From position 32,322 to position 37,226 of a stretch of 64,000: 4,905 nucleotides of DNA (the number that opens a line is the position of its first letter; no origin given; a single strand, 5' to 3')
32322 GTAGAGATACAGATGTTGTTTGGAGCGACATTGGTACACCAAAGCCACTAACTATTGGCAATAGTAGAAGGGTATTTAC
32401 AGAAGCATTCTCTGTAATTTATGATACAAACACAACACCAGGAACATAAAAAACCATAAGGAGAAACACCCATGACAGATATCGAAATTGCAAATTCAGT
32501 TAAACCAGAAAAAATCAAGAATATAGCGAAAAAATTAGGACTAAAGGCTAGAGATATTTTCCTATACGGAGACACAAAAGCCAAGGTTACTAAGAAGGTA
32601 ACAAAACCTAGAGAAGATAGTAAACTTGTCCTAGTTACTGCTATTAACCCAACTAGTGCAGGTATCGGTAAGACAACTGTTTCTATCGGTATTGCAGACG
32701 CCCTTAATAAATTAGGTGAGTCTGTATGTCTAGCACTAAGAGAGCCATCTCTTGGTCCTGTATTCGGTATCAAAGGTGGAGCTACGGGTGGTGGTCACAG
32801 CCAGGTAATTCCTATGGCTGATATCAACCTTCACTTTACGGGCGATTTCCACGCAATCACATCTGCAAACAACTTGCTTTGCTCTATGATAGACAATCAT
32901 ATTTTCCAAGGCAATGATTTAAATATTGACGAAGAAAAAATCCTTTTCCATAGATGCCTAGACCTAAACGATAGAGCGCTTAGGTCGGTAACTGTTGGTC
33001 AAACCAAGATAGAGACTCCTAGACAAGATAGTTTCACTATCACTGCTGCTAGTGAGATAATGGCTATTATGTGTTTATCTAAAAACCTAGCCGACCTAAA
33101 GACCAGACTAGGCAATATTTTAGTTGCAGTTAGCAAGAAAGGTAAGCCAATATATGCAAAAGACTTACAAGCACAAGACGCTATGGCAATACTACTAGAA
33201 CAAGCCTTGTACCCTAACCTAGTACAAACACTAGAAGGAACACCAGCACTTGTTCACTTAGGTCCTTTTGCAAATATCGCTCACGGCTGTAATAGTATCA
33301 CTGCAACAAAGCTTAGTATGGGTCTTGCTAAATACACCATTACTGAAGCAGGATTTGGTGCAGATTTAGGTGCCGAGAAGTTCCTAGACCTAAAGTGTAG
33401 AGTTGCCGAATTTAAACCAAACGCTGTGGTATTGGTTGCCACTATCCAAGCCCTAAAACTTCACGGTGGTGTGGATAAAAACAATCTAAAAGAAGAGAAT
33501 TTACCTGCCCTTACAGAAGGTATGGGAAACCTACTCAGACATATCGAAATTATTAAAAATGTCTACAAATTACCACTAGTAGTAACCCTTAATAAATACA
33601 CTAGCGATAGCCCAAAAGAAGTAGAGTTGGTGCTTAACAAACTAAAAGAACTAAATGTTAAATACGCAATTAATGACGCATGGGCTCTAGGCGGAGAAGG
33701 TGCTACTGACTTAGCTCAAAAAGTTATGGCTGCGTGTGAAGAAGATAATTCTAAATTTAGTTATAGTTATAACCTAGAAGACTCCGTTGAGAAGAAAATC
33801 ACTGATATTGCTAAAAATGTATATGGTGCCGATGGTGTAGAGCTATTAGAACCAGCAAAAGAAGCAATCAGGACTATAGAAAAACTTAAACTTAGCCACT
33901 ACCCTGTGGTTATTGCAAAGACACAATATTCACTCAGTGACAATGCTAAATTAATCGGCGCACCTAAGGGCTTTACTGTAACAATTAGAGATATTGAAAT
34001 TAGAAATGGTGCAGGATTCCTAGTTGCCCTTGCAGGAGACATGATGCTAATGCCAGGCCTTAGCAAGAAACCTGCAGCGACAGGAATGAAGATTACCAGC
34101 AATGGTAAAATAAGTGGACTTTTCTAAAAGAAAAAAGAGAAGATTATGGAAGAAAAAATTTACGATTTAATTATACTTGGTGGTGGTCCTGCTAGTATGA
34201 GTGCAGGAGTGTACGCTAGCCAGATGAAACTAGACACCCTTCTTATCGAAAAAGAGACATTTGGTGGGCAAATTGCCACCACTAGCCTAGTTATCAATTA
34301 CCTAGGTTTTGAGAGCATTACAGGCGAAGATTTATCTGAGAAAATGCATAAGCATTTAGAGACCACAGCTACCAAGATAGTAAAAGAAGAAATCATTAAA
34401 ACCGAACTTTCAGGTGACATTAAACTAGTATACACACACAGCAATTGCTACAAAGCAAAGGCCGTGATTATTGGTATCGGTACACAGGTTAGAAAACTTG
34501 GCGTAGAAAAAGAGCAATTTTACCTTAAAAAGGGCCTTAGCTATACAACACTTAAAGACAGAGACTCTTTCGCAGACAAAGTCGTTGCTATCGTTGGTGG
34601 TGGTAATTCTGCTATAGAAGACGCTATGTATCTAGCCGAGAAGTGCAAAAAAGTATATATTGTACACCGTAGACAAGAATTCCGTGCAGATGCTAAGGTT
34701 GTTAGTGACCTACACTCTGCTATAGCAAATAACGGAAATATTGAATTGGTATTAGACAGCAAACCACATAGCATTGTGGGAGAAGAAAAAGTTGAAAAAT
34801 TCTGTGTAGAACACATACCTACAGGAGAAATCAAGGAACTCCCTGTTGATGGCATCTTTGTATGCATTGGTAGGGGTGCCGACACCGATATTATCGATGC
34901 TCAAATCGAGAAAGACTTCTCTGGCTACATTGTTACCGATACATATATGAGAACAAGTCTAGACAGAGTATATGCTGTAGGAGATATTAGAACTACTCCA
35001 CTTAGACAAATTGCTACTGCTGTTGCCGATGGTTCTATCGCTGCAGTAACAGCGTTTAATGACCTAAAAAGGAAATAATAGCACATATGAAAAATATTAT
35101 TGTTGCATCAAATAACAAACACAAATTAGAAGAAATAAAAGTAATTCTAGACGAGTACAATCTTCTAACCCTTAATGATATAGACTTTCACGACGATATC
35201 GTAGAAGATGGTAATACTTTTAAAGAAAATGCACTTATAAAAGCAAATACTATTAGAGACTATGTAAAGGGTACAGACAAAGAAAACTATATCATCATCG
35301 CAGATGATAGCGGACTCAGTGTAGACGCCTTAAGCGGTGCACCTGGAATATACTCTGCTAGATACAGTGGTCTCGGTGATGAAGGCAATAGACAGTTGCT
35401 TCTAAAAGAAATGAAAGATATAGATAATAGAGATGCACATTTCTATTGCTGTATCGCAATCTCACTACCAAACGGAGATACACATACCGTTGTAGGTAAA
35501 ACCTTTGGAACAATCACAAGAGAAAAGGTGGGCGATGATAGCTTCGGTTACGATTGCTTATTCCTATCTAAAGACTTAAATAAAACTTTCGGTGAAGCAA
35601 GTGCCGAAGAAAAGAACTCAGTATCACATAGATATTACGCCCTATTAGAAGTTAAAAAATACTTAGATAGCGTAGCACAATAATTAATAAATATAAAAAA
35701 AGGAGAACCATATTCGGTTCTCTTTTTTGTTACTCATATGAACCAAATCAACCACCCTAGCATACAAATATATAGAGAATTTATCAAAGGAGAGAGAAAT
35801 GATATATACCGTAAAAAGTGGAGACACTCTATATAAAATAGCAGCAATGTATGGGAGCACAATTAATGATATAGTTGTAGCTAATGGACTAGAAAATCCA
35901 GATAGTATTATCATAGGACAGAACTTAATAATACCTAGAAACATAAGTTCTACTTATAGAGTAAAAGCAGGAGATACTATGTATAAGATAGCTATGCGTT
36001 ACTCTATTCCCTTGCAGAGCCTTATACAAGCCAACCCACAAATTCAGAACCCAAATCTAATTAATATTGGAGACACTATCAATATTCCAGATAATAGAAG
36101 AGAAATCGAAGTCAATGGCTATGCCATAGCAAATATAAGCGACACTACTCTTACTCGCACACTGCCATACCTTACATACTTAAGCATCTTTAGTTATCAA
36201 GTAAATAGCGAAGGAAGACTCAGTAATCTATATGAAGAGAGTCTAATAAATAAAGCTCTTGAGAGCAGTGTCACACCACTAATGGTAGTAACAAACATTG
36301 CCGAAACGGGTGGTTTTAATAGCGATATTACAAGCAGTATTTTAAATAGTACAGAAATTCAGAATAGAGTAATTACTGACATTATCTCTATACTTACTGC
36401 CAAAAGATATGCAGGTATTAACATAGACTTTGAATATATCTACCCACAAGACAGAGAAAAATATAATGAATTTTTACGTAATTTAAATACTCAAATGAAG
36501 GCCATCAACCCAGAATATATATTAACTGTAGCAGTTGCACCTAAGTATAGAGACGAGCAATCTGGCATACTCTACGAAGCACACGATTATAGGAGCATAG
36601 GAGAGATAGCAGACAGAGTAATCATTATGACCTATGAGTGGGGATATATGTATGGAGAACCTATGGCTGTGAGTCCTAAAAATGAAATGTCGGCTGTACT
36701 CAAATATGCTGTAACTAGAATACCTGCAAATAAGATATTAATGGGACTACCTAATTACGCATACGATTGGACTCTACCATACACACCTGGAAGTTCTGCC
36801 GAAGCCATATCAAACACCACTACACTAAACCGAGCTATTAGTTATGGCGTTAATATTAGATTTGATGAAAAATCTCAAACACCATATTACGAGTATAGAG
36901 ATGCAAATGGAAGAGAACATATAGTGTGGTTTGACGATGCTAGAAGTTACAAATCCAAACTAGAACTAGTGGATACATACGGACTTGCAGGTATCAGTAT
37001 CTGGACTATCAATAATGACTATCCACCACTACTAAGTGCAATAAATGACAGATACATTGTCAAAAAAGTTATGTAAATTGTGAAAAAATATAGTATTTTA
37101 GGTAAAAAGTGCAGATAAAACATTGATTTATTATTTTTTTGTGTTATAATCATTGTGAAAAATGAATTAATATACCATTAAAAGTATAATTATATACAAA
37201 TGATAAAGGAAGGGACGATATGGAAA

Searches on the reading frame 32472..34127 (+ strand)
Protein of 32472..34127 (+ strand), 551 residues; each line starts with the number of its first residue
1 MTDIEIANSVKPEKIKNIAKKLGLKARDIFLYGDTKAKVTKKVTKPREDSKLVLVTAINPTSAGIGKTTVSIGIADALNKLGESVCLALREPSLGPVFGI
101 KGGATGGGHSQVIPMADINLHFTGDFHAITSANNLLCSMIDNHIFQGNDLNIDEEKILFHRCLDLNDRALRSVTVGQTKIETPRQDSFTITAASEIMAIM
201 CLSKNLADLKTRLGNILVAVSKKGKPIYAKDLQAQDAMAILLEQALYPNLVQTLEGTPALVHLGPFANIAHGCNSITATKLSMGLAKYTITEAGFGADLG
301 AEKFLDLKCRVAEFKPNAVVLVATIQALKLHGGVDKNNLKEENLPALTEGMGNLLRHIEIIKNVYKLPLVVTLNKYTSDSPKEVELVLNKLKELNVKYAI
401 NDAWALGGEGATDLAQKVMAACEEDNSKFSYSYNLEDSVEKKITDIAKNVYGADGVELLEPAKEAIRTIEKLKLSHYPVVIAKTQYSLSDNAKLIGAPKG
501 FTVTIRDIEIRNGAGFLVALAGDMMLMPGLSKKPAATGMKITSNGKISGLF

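Call 7: search_protein_families(library=pfam, proteins=[window:32472-34127:+])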
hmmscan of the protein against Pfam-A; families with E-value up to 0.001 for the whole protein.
window:32472-34127:+ (551 aa): 1 family
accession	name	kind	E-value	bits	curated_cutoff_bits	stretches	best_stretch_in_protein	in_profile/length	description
PF01268.25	FTHFS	-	8.3e-242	803.8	27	1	1-551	1-556/556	Formate--tetrahydrofolate ligase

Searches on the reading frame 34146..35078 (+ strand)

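Call 7: search_protein_families(library=pfam, proteins=[window:34146-35078:+])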
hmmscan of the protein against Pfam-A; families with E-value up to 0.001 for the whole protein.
window:34146-35078:+ (310 aa): 10 families
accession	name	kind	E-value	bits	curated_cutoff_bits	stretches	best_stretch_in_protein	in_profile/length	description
PF07992.20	Pyr_redox_2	-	3.3e-42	145.3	26.1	1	6-296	1-291/291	Pyridine nucleotide-disulphide oxidoreductase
PF13738.12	Pyr_redox_3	-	9.5e-19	68.2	30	1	81-279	102-305/305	Pyridine nucleotide-disulphide oxidoreductase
PF00070.33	Pyr_redox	-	2.2e-12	47.7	22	1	147-217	2-75/82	Pyridine nucleotide-disulphide oxidoreductase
PF12831.13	FAD_oxidored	-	4.2e-08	33.4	27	1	7-59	1-53/416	FAD dependent oxidoreductase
PF01946.23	Thi4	-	2.3e-06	27.5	26.2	0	134-178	7-52/235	Thi4 family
PF00890.30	FAD_binding_2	-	8.1e-06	25.7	20.4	0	7-54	1-49/414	FAD binding domain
PF13434.12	Lys_Orn_oxgnase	-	1.9e-05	24.4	21.3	0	98-180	142-226/339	L-lysine 6-monooxygenase/L-ornithine 5-monooxygenase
PF13450.12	NAD_binding_8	-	0.00014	22.5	21.9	0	10-46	1-38/68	NAD(P)-binding Rossmann-like domain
PF03486.20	HI0933_like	-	0.00027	20.9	50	0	7-40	2-36/244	HI0933-like protein Rossmann domain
PF01134.28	GIDA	-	0.00081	19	22.1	0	7-37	1-31/391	Glucose inhibited division protein A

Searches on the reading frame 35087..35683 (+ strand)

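Call 7: search_protein_families(library=pfam, proteins=[window:35087-35683:+])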
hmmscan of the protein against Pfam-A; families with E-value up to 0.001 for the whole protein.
window:35087-35683:+ (198 aa): 1 family
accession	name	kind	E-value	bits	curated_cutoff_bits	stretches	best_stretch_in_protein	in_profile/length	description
PF01725.21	Ham1p_like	-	1.1e-56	192.2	22.5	1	4-191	1-185/186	Ham1 family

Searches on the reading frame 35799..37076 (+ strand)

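Call 7: search_protein_families(library=pfam, proteins=[window:35799-37076:+])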
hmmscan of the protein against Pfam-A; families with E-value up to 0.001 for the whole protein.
window:35799-37076:+ (425 aa): 4 families
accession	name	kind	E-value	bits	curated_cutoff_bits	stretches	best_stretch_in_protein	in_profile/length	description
PF00704.34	Glyco_hydro_18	-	1.3e-31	110.9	29.6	1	176-407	78-317/317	Glycosyl hydrolases family 18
PF01476.26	LysM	-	7e-31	106.4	20.9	2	3-46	1-43/43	LysM domain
PF23473.1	LysM3_LYK4_5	-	1.1e-09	38.7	29.3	1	3-46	5-47/48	LYK4/5 LysM3 domain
PF23457.1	LysM2_NFP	-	4.6e-05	23.9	36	0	52-97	7-54/56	NFP LysM2 domain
